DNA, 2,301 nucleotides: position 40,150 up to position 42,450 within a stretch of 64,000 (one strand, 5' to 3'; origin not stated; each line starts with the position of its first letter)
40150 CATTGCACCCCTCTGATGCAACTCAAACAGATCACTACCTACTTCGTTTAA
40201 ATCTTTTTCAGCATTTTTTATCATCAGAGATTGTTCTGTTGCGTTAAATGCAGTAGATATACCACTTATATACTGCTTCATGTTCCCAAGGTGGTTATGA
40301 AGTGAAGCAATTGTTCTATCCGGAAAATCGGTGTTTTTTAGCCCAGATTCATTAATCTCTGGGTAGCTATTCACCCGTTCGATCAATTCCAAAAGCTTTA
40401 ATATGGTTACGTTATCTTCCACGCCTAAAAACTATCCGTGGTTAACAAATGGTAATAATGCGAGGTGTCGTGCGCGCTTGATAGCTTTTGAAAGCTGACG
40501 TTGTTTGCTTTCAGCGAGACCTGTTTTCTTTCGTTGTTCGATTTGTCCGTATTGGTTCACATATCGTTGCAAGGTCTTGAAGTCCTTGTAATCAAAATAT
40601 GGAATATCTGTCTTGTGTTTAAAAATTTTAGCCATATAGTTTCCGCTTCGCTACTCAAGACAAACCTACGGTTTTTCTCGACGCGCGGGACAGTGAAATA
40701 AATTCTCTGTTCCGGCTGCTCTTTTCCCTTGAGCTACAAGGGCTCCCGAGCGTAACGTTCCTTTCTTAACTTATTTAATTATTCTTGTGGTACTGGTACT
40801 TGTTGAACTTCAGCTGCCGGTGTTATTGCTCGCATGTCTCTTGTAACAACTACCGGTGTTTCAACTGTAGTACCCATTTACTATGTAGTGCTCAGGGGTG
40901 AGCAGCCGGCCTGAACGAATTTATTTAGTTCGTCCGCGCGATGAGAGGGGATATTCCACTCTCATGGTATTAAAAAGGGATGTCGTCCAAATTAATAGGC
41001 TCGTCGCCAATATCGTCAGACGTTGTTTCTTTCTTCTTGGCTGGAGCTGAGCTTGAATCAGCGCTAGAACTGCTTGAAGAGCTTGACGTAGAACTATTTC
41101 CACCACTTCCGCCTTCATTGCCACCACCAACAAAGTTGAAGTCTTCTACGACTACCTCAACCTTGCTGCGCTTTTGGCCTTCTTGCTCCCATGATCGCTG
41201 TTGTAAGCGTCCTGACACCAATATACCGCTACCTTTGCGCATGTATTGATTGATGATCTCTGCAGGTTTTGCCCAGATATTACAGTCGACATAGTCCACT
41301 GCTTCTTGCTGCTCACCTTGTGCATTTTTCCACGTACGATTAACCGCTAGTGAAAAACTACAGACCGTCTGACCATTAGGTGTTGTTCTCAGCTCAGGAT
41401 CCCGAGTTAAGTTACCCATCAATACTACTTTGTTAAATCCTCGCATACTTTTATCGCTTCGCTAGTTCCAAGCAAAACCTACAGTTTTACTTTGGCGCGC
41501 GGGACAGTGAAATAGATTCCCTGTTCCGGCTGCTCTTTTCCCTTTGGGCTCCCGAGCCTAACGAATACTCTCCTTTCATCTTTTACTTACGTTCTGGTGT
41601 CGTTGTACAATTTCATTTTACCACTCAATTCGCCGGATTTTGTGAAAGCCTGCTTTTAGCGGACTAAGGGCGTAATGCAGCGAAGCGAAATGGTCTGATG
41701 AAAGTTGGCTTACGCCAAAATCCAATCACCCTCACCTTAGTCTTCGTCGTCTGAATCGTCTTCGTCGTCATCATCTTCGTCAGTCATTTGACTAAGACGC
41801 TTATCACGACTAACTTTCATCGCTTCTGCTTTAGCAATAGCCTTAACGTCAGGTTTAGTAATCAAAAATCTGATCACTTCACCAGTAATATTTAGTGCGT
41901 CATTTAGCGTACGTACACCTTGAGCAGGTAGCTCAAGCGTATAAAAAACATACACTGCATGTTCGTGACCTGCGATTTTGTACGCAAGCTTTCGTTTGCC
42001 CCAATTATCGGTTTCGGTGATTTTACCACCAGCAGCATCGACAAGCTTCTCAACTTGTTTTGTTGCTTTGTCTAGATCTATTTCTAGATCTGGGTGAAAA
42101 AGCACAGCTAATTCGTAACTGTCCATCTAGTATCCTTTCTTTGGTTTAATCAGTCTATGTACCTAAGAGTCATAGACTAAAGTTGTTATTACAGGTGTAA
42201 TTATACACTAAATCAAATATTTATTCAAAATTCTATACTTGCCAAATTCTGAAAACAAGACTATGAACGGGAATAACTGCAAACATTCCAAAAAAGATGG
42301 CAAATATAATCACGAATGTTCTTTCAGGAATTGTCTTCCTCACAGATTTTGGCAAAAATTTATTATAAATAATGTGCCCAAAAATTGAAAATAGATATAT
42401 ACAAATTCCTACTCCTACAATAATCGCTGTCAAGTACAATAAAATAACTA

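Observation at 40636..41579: About 130-nt four-helix structured element duplicated in front of ssb and rpsR, with a third inverted partial copy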

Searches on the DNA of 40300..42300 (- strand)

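Call 4: search_rna_families(source=window, start=40300, end=42300, threshold=evalue, max_evalue=10, show_alignments=3)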
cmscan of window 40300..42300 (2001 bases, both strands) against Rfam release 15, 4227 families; matches with E-value up to 10: 0.
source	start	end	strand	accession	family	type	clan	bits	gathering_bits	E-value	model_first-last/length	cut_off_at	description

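Call 21: build_rna_model(alignment_id=A3)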
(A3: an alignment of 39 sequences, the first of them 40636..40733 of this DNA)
Model R1 built from alignment A3 (39 sequences, 117 columns); structure: RNAalifold consensus.
model positions 98; base pairs 20; branch points 1; effective number of sequences 3.38; information 0.59 bits per position. Calibrated on 0.2 Mb of random sequence (short: E-values are rough).
structure used (alignment columns):
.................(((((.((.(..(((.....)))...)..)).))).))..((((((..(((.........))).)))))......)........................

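Call 22: search_with_rna_model(model_id=R1, sources=[window, L002, L003, L004, L005, L006, L007, L008, L009, L010, L011, L012, L013, L014, L015, L016, L017, L018, L019, L020, L021, L022, L023, L024, L025, L026, L027, L028, L029, L030, L031, L032, L033, L034, L035, L036, L037], max_evalue=1)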
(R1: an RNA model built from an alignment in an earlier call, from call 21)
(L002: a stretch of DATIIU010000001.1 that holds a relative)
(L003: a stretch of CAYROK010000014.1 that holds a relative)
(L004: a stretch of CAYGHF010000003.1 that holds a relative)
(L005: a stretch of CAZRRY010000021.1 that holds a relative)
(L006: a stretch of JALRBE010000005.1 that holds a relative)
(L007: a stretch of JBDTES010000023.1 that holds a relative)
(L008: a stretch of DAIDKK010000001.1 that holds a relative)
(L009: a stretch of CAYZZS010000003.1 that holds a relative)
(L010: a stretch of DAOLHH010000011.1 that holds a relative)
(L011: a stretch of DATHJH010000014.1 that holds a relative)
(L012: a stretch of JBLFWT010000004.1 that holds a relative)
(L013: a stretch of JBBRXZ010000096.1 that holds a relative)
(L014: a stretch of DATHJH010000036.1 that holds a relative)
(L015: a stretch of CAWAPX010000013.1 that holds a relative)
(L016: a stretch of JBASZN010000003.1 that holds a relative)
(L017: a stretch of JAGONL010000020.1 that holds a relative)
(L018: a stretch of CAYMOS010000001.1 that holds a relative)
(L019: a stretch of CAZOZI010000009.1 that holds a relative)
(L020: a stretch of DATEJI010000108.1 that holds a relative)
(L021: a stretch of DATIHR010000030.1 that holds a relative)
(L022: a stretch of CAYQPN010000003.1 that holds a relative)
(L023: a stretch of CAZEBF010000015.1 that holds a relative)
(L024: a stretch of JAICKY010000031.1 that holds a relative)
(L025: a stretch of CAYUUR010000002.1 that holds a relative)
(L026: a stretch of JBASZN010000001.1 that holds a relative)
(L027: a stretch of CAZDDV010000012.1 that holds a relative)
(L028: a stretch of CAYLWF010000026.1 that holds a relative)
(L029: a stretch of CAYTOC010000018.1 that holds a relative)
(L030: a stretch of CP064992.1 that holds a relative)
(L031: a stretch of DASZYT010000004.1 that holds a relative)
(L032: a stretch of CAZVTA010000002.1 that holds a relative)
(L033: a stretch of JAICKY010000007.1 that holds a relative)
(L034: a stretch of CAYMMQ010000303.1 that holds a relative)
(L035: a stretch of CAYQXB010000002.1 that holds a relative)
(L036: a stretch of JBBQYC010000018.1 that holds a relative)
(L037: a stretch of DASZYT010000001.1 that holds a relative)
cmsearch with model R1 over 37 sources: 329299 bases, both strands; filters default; matches with E-value up to 1: 60.
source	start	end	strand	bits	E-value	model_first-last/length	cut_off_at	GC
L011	1347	1445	+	98.8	8.7e-25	1-98/98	no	0.52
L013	2281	2378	+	98.3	1.2e-24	1-98/98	no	0.51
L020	3556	3653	+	98.2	1.3e-24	1-98/98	no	0.54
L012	5273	5370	+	94.3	1.5e-23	1-98/98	no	0.48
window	40636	40733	-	93.7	2.3e-23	1-98/98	no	0.48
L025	685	783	-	93.5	2.5e-23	1-98/98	no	0.52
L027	2810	2906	-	93.2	3.1e-23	1-98/98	no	0.45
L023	2016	2114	+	93.1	3.3e-23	1-98/98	no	0.52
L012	4646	4743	+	92.7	4.3e-23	1-98/98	no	0.48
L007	1284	1381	-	91.2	1.1e-22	1-98/98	no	0.51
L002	3942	4039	+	88.5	6.2e-22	1-98/98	no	0.53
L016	4647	4745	-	88.3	7.2e-22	1-98/98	no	0.49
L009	7717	7814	-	88.1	8.1e-22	1-98/98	no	0.47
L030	6667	6765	+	86.9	1.7e-21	1-98/98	no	0.49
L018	67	165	+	85.8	3.5e-21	1-98/98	no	0.51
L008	1203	1302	+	85.6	3.8e-21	1-98/98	no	0.55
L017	4104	4201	-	84.5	8.1e-21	1-98/98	no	0.48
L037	5044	5143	+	83.2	1.8e-20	1-98/98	no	0.49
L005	5165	5262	+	82.8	2.3e-20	1-98/98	no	0.46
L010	3728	3826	+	82.7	2.5e-20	1-98/98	no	0.57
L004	5000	5096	-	81.3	6.3e-20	1-98/98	no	0.44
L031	7705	7804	-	79.8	1.6e-19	1-98/98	no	0.56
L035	6270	6369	-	79.6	1.8e-19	1-98/98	no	0.5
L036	971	1067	-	79.1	2.5e-19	1-98/98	no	0.48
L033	5076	5173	+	78.7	3.2e-19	1-98/98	no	0.57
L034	1321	1418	+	78.5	3.8e-19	1-98/98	no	0.49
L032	1722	1820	-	78.2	4.6e-19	1-98/98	no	0.49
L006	3182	3281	+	78.1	4.7e-19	1-98/98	no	0.42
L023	6796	6893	-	74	6.7e-18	1-98/98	no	0.55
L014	2945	3041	-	72.8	1.4e-17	1-98/98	no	0.63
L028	1366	1464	+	72.3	1.9e-17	1-98/98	no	0.54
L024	5083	5178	+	72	2.3e-17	1-98/98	no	0.61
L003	85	183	+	71.5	3.2e-17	1-98/98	no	0.53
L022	5717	5814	-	67.2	5.1e-16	1-98/98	no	0.56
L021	931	1031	+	65.9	1.1e-15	1-98/98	no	0.64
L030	3267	3365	-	65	2e-15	1-98/98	no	0.48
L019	2270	2366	-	63.8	4.5e-15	1-98/98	no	0.59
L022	5350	5445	-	63.5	5.4e-15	1-98/98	no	0.53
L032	2916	3012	+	53.8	2.6e-12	1-98/98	no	0.47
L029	282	382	-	52.9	4.6e-12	1-98/98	no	0.49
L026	7174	7264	-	48.5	7.5e-11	1-98/98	no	0.47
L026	4698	4768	-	43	2.6e-09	1-98/98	no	0.38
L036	6445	6534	-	33.2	1.3e-06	1-98/98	no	0.43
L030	4310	4379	+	23.4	0.00073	1-98/98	no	0.37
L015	1352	1445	+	19.2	0.01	1-98/98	no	0.57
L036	946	1035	+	16.5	0.057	1-98/98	no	0.44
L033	6894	6982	-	15.6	0.1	1-98/98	no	0.54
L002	3961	3989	-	15.4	0.12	20-48/98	no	0.59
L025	736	764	+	15.3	0.12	20-48/98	no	0.52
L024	5102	5130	-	15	0.16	20-48/98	no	0.62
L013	2300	2328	-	14.5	0.2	20-48/98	no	0.55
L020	3575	3603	-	14.3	0.24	20-48/98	no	0.62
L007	1334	1362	+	13.7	0.36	20-48/98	no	0.55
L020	6150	6263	-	13.2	0.49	1-98/98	no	0.54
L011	1366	1395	-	13.1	0.52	20-48/98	no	0.63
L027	2828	2855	+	13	0.54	52-79/98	no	0.39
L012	4698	4724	-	12.6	0.72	53-79/98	no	0.37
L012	5325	5351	-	12.6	0.72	53-79/98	no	0.37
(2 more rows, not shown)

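Call 25: search_with_rna_model(model_id=R1, sources=[window, L002, L003, L004, L005, L006, L007, L008, L009, L010, L011, L012, L013, L014, L016, L017, L018, L019, L020, L021, L022, L023, L024, L025, L026, L027, L028, L029, L030, L031, L032, L033, L034, L035, L036, L037], max_evalue=0.001, make_alignment=true)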
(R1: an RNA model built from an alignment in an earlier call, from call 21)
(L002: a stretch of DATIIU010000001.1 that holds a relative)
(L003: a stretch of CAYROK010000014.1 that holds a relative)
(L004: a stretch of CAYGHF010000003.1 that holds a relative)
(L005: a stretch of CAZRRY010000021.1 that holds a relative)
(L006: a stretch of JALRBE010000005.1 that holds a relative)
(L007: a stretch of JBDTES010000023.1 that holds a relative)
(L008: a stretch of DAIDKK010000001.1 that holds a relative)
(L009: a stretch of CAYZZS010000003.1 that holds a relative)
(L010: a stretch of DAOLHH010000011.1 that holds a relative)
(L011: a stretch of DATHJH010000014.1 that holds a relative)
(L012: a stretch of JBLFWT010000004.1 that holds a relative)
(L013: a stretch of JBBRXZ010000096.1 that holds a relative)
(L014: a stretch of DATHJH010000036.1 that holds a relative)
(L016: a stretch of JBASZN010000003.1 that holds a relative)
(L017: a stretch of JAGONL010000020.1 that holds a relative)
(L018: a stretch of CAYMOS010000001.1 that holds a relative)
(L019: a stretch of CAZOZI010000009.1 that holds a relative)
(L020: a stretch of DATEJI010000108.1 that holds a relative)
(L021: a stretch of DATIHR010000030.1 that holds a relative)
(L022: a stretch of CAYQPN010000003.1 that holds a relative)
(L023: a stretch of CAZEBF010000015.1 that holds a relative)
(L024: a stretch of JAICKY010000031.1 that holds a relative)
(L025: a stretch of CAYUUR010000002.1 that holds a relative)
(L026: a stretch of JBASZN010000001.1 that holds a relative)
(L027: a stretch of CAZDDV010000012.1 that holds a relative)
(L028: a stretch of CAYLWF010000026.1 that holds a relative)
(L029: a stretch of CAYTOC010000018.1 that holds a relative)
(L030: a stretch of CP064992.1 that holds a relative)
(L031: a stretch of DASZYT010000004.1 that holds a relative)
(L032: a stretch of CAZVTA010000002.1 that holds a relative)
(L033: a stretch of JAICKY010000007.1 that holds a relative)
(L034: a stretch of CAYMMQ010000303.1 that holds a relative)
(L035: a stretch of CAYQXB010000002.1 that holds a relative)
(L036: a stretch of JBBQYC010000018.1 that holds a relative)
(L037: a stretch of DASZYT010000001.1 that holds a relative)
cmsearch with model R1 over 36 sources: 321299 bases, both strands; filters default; matches with E-value up to 0.001: 46.
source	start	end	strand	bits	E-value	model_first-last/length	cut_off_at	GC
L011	1347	1445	+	98.8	8.5e-25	1-98/98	no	0.52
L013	2281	2378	+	98.3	1.1e-24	1-98/98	no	0.51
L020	3556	3653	+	98.2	1.2e-24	1-98/98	no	0.54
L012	5273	5370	+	94.3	1.4e-23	1-98/98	no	0.48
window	40636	40733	-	93.7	2.2e-23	1-98/98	no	0.48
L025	685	783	-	93.5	2.4e-23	1-98/98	no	0.52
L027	2810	2906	-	93.2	3e-23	1-98/98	no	0.45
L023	2016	2114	+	93.1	3.2e-23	1-98/98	no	0.52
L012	4646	4743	+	92.7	4.2e-23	1-98/98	no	0.48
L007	1284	1381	-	91.2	1.1e-22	1-98/98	no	0.51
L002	3942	4039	+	88.5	6.1e-22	1-98/98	no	0.53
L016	4647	4745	-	88.3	7e-22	1-98/98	no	0.49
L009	7717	7814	-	88.1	7.9e-22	1-98/98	no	0.47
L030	6667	6765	+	86.9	1.6e-21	1-98/98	no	0.49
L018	67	165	+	85.8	3.4e-21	1-98/98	no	0.51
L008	1203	1302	+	85.6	3.7e-21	1-98/98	no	0.55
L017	4104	4201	-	84.5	7.9e-21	1-98/98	no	0.48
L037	5044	5143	+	83.2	1.8e-20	1-98/98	no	0.49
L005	5165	5262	+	82.8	2.2e-20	1-98/98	no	0.46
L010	3728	3826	+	82.7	2.5e-20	1-98/98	no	0.57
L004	5000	5096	-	81.3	6.1e-20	1-98/98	no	0.44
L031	7705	7804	-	79.8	1.6e-19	1-98/98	no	0.56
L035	6270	6369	-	79.6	1.7e-19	1-98/98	no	0.5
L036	971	1067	-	79.1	2.4e-19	1-98/98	no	0.48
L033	5076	5173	+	78.7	3.1e-19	1-98/98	no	0.57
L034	1321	1418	+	78.5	3.7e-19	1-98/98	no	0.49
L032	1722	1820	-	78.2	4.5e-19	1-98/98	no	0.49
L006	3182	3281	+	78.1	4.5e-19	1-98/98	no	0.42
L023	6796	6893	-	74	6.5e-18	1-98/98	no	0.55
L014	2945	3041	-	72.8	1.4e-17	1-98/98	no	0.63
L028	1366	1464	+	72.3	1.8e-17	1-98/98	no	0.54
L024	5083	5178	+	72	2.2e-17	1-98/98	no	0.61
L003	85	183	+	71.5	3.1e-17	1-98/98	no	0.53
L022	5717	5814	-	67.2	5e-16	1-98/98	no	0.56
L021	931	1031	+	65.9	1.1e-15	1-98/98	no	0.64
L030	3267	3365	-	65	1.9e-15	1-98/98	no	0.48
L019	2270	2366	-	63.8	4.3e-15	1-98/98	no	0.59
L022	5350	5445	-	63.5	5.3e-15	1-98/98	no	0.53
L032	2916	3012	+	53.8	2.5e-12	1-98/98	no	0.47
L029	282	382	-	52.9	4.4e-12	1-98/98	no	0.49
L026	7174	7264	-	48.5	7.4e-11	1-98/98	no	0.47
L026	4698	4768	-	43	2.6e-09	1-98/98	no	0.38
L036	6445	6534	-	33.2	1.3e-06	1-98/98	no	0.43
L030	4310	4379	+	23.4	0.00071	1-98/98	no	0.37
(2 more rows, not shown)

Alignment A4: 46 matches aligned to the model, 124 columns, each read 5' to 3' on its own strand. Consensus structure (alignment columns), stored with it:
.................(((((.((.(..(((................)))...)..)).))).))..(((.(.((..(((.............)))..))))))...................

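Call 34: search_with_rna_model(model_id=R1, sources=[L038, L039, L040, L041, L042, L043, L044, L045, L046, L047, L048, L049, L050, L051, L052, L053, L054, L055, L056, L057, L058, L059, L060, L061, L062, L063, L064, L065, L066, L067, L068, L069, L070, L071, L072, L073, L074, L075, L076, L077, L078, L079, L080, L081, L082, L083, L084, L085, L086, L087, L088, L089, L090, L091, L092, L093, L094, L095, L096, L097, L098, L099, L100, L101, L102], max_evalue=0.001, make_alignment=true)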
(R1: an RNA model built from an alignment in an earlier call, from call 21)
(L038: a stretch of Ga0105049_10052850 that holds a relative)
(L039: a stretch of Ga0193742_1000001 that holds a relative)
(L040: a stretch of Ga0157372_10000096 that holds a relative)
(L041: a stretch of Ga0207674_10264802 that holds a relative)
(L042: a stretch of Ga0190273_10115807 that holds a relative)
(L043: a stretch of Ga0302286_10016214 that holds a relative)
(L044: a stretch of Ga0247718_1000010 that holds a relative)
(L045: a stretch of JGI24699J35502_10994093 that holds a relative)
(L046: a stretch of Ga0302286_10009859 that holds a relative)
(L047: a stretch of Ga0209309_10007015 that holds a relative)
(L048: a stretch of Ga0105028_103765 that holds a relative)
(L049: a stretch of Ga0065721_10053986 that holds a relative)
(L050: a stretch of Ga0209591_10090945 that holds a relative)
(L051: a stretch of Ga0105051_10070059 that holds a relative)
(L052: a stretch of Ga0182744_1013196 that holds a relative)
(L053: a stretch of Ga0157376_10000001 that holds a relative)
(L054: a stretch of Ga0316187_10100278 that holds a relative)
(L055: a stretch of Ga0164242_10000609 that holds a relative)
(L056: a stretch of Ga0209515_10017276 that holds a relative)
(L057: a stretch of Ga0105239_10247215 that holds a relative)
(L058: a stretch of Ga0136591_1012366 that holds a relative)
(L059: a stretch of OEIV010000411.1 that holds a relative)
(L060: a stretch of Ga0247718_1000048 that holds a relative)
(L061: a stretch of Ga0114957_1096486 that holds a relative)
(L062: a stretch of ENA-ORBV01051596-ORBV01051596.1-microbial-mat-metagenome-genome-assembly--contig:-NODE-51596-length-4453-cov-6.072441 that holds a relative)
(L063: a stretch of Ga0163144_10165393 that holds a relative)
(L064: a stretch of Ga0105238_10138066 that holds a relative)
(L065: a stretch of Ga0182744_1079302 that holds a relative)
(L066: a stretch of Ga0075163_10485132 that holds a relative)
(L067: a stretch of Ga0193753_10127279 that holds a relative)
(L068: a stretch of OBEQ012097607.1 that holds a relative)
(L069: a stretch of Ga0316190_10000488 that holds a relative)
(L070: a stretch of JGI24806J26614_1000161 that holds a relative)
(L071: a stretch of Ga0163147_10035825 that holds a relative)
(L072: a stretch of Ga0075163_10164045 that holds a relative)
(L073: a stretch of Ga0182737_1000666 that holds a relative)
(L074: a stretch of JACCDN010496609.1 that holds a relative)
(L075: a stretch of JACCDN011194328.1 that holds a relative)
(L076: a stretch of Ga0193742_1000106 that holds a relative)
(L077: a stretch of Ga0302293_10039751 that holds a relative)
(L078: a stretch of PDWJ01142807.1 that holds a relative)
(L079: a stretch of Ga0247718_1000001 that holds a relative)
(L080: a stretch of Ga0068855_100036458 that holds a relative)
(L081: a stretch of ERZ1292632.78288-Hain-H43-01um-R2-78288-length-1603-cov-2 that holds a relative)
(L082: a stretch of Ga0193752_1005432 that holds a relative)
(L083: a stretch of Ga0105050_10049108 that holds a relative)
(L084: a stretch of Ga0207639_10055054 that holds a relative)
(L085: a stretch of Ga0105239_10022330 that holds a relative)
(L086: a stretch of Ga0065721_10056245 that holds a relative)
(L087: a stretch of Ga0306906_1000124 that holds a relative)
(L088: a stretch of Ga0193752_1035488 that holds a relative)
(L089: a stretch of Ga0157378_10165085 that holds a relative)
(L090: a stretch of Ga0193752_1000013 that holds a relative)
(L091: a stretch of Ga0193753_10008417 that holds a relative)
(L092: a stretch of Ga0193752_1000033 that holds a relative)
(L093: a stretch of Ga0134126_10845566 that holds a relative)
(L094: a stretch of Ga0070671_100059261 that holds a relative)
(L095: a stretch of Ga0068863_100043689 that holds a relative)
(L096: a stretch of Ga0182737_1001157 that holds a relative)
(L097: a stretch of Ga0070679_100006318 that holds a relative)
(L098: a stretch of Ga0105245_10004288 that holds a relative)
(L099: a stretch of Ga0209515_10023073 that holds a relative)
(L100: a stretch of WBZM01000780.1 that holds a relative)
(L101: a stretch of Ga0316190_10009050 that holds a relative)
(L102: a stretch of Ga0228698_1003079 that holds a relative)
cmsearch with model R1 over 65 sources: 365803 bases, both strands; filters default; matches with E-value up to 0.001: 75.
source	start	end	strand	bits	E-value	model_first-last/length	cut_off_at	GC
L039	3945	4043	+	98.8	9.7e-25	1-98/98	no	0.52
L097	2549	2646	-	96.6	4e-24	1-98/98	no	0.55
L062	1039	1135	-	93.2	3.4e-23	1-98/98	no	0.45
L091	177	274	+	93.1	3.7e-23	1-98/98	no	0.52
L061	918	1015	+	91.5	1e-22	1-98/98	no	0.46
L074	6499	6596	-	88.7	6.1e-22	1-98/98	no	0.52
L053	1572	1669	+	87.7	1.1e-21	1-98/98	no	0.56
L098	10648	10745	-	87.7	1.1e-21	1-98/98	no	0.56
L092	4505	4604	+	87.5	1.3e-21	1-98/98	no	0.55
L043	3525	3623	-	86.1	3.2e-21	1-98/98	no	0.54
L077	41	139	-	86.1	3.2e-21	1-98/98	no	0.54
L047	2087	2186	-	85.8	3.8e-21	1-98/98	no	0.51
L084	2093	2191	-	85.2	5.6e-21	1-98/98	no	0.55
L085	1534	1632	-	85.2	5.6e-21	1-98/98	no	0.55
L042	564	660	+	84.8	7.5e-21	1-98/98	no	0.57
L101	2583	2682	+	84.5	8.8e-21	1-98/98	no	0.46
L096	4066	4162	-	83.8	1.4e-20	1-98/98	no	0.49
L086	317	413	-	83.7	1.4e-20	1-98/98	no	0.51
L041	232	331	-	83.5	1.7e-20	1-98/98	no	0.5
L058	1088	1184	-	83.2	2e-20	1-98/98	no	0.51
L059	5459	5557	+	82.7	2.8e-20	1-98/98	no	0.57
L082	2541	2639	+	82.4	3.4e-20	1-98/98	no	0.52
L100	9163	9261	-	82.3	3.5e-20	1-98/98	no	0.51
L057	713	812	+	81.8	5e-20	1-98/98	no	0.57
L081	998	1094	+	81.6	5.6e-20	1-98/98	no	0.47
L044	9342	9437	+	81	8.5e-20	1-98/98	no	0.5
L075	300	398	+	80.3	1.3e-19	1-98/98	no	0.55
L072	521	623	+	79.3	2.5e-19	1-98/98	no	0.45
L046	3089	3188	-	78.9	3.1e-19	1-98/98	no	0.49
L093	287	383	+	78.7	3.5e-19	1-98/98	no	0.56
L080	5106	5204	-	78.7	3.6e-19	1-98/98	no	0.58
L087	5802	5888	+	78.6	3.8e-19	1-88/98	3'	0.48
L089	1281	1379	-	76.7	1.3e-18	1-98/98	no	0.57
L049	1685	1781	-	75.9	2.1e-18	1-98/98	no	0.45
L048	1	97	+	75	3.7e-18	1-98/98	no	0.51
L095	2090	2189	-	74.9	4.2e-18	1-98/98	no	0.56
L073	6651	6747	+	74.6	4.9e-18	1-98/98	no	0.45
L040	1698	1794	-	74.2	6.4e-18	1-98/98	no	0.47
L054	1512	1612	+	74.2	6.5e-18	1-98/98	no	0.47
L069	8312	8412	-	74.2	6.5e-18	1-98/98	no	0.47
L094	2147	2246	+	73.9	7.9e-18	1-98/98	no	0.59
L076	3093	3189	+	72.8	1.6e-17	1-98/98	no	0.63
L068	3926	4025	+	72.6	1.8e-17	1-98/98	no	0.58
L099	1886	1985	+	72.6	1.8e-17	1-98/98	no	0.58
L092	634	730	+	72.5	1.9e-17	1-98/98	no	0.52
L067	1042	1138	-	72.3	2.2e-17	1-98/98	no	0.57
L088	1356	1452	+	72.3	2.2e-17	1-98/98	no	0.57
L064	278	377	+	71.5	3.5e-17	1-98/98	no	0.62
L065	512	612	+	71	5e-17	1-98/98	no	0.52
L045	175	277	-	69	1.8e-16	1-98/98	no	0.5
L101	1487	1582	+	68.8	2e-16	1-98/98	no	0.43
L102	6223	6322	+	67.9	3.5e-16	1-98/98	no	0.48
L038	3491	3588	-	67.8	3.8e-16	1-98/98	no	0.55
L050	1018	1115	+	67.8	3.8e-16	1-98/98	no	0.55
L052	3926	4026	-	67.3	5.4e-16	1-98/98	no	0.56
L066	196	303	+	65.3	1.9e-15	1-98/98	no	0.58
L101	2326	2421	-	64.6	2.8e-15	1-98/98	no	0.59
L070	9164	9259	+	63.7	5.2e-15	1-98/98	no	0.6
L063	237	330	-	62.7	1e-14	1-98/98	no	0.53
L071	261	354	+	62.7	1e-14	1-98/98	no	0.53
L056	5245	5341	-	61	2.9e-14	1-98/98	no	0.54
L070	4676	4772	-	61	2.9e-14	1-98/98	no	0.55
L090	9359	9451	+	60.3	4.7e-14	1-98/98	no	0.52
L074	2072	2170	-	59.3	8.5e-14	1-98/98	no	0.56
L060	275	372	+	58.7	1.3e-13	1-98/98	no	0.55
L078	730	823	+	54.7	1.6e-12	1-98/98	no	0.5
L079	1709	1806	+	53.9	2.7e-12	1-98/98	no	0.53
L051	2448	2527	+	52.5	6.8e-12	1-98/98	no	0.47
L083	2078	2157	-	52.5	6.8e-12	1-98/98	no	0.47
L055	254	352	-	42.6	3.8e-09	1-98/98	no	0.57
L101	4942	5036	+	40.1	1.8e-08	1-98/98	no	0.52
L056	6462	6554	+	37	1.3e-07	1-98/98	no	0.62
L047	3626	3720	-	35.4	3.7e-07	1-98/98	no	0.51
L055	464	552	-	33.7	1.1e-06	1-98/98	no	0.51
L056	2491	2574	+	28.9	2.4e-05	1-98/98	no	0.39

Alignment A5: 75 matches aligned to the model, 139 columns, each read 5' to 3' on its own strand. Consensus structure (alignment columns), stored with it:
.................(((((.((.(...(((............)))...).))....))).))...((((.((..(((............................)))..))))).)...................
